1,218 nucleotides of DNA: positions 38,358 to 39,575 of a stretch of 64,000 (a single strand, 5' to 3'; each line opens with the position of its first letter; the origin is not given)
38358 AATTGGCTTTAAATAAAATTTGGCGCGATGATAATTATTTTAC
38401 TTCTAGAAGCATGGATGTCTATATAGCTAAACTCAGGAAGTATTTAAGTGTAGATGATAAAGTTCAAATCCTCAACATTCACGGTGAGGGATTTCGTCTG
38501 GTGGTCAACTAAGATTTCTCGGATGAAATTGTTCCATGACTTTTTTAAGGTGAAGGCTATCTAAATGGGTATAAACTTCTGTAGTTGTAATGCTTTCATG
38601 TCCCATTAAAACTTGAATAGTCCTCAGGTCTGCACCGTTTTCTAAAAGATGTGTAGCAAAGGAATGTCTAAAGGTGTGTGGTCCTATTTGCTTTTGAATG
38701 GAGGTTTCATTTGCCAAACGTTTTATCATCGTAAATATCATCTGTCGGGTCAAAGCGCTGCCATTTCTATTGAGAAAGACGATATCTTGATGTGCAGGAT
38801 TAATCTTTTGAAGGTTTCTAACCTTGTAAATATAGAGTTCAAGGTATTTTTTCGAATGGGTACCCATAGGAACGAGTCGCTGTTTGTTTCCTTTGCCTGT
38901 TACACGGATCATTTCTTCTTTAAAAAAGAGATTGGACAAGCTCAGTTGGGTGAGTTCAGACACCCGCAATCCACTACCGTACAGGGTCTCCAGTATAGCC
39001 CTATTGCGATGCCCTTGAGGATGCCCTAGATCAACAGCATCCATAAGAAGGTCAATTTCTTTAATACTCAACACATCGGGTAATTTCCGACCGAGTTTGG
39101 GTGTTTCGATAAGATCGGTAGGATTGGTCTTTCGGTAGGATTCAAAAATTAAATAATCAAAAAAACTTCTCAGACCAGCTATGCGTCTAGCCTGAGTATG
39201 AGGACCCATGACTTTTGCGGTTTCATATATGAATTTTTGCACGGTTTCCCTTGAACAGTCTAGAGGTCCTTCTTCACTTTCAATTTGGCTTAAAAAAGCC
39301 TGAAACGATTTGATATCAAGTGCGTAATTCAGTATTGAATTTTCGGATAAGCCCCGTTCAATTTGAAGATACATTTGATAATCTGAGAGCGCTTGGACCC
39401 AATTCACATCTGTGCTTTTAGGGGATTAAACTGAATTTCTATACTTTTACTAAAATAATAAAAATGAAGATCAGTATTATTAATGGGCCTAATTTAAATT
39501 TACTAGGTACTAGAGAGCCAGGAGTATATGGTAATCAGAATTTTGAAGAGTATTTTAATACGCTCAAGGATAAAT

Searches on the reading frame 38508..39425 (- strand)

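Call 43: search_protein_families(library=ncbifam, proteins=[window:38508-39425:-], max_evalue=0.001)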
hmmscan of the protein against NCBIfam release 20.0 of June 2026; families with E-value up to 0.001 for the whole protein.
window:38508-39425:- (306 aa): 13 families
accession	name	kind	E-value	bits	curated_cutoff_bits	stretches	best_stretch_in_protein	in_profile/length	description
TIGR02225.1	recomb_XerD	equivalog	2e-98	329.3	329.6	1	15-304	2-290/290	site-specific tyrosine recombinase XerD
NF001399.0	PRK00283.1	subfamily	4.5e-92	308.5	279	1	12-304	8-299/300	tyrosine recombinase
TIGR02224.1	recomb_XerC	equivalog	1.4e-87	293.8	335.15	1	15-304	2-293/295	tyrosine recombinase XerC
NF040815.2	recomb_XerA_Arch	equivalog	1.4e-61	208.3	220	1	15-296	2-262/263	site-specific tyrosine recombinase/integron integrase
NF002331.0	PRK01287.1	subfamily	1.9e-58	198.2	371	1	68-303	86-327/365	site-specific tyrosine recombinase XerC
TIGR02249.1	integrase_gron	subfamily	1.2e-38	133.2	265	2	226-297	238-309/315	integron integrase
NF003462.0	PRK05084.1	equivalog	3.8e-32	111.4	267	1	139-300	195-356/360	tyrosine recombinase XerS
NF011946.0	PRK15417.1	equivalog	9.6e-21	74.3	435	2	228-290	255-317/337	integron integrase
NF007371.0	PRK09871.1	subfamily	2.7e-19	69.5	222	1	119-293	7-179/198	tyrosine-type DNA invertase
NF007370.0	PRK09870.1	subfamily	2.9e-17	62.9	221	1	117-289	11-180/200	tyrosine-type DNA invertase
NF002685.0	PRK02436.1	equivalog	2.1e-09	37.6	178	1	19-286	8-244/245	site-specific tyrosine recombinase XerD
NF040693.1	recomb_GmtY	equivalog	4e-08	32.9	340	1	244-294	388-438/441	gamma-mobile-trio recombinase GmtY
NF041502.1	integrase_1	equivalog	0.00014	20.7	350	1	204-296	278-368/484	site-specific integrase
